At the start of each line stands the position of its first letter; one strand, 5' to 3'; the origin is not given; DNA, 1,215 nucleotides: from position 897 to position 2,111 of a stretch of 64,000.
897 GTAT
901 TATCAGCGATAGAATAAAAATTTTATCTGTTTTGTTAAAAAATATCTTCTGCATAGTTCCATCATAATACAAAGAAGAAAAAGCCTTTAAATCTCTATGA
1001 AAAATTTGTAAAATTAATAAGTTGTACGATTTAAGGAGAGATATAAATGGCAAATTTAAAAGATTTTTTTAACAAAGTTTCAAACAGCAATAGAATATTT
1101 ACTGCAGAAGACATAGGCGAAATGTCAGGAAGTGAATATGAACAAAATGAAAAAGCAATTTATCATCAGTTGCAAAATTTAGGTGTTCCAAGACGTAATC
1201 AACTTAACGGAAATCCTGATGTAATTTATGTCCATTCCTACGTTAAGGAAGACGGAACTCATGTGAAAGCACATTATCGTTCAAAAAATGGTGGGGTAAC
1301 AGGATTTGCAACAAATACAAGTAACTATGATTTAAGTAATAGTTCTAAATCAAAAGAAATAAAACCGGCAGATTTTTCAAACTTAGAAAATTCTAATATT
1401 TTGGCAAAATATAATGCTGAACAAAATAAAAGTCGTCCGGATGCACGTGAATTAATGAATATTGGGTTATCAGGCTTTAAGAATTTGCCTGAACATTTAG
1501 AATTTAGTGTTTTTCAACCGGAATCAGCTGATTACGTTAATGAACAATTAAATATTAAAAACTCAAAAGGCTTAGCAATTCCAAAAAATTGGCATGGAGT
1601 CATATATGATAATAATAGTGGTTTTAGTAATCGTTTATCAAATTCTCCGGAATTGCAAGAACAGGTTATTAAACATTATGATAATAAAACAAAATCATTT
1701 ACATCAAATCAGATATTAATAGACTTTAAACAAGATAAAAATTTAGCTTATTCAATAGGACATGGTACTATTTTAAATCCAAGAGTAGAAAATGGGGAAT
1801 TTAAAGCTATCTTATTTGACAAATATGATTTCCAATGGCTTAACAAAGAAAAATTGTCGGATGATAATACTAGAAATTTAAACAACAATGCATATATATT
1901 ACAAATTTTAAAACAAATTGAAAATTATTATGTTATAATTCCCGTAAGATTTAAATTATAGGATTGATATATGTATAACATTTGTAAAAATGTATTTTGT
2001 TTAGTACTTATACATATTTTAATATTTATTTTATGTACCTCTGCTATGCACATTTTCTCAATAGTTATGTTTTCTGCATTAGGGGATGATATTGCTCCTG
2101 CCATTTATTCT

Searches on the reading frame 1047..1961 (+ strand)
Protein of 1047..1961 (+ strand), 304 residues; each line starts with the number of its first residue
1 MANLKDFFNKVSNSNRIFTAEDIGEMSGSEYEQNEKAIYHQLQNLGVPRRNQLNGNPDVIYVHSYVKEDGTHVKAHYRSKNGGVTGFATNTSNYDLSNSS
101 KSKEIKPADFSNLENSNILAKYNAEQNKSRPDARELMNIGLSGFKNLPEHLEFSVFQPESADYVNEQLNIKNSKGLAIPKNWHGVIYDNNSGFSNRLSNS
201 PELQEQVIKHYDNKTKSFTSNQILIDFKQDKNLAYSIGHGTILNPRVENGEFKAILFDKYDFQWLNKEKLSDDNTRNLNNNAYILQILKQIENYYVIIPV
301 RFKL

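Call 61: search_protein_families(library=pfam, alignment_id=A5, max_evalue=0.00001)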
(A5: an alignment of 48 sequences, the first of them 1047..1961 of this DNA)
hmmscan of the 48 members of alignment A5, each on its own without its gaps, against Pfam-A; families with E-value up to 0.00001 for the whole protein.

A. member 1, window:1047-1961:+ (304 aa): 0 families

B. families by the number of members that match (of 48 scanned): 66 families (the first 25 are shown)
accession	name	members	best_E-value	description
PF00248.27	Aldo_ket_red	2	3.2e-77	Aldo/keto reductase family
PF01075.23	Glyco_transf_9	2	3.8e-33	Glycosyltransferase family 9 (heptosyltransferase)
PF00132.30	Hexapep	2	3.2e-30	Bacterial transferase hexapeptide (six repeats)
PF00535.33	Glycos_transf_2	2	1.3e-28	Glycosyl transferase family 2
PF14602.12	Hexapep_2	2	1.3e-13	Hexapeptide repeat of succinyl-transferase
PF25084.1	LbH_EIF2B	2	1e-10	EIF2B subunit epsilon LbH domain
PF01411.24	tRNA-synt_2c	1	1e-199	tRNA synthetases class II (A)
PF02092.22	tRNA_synt_2f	1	2.6e-190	Glycyl-tRNA synthetase beta subunit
PF01041.23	DegT_DnrJ_EryC1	1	1.6e-115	DegT/DnrJ/EryC1/StrS aminotransferase family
PF13292.11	DXP_synthase_N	1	2.6e-80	1-deoxy-D-xylulose-5-phosphate synthase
PF02554.20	CstA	1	1.2e-58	Carbon starvation protein CstA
PF07228.17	SpoIIE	1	9.7e-46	Stage II sporulation protein E (SpoIIE)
PF05523.17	FdtA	1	1.9e-45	WxcM-like, C-terminal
PF18133.7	HydF_tetramer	1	8.4e-44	Hydrogen maturase F tetramerization domain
PF18128.7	HydF_dimer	1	5.6e-43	Hydrogen maturase F dimerization domain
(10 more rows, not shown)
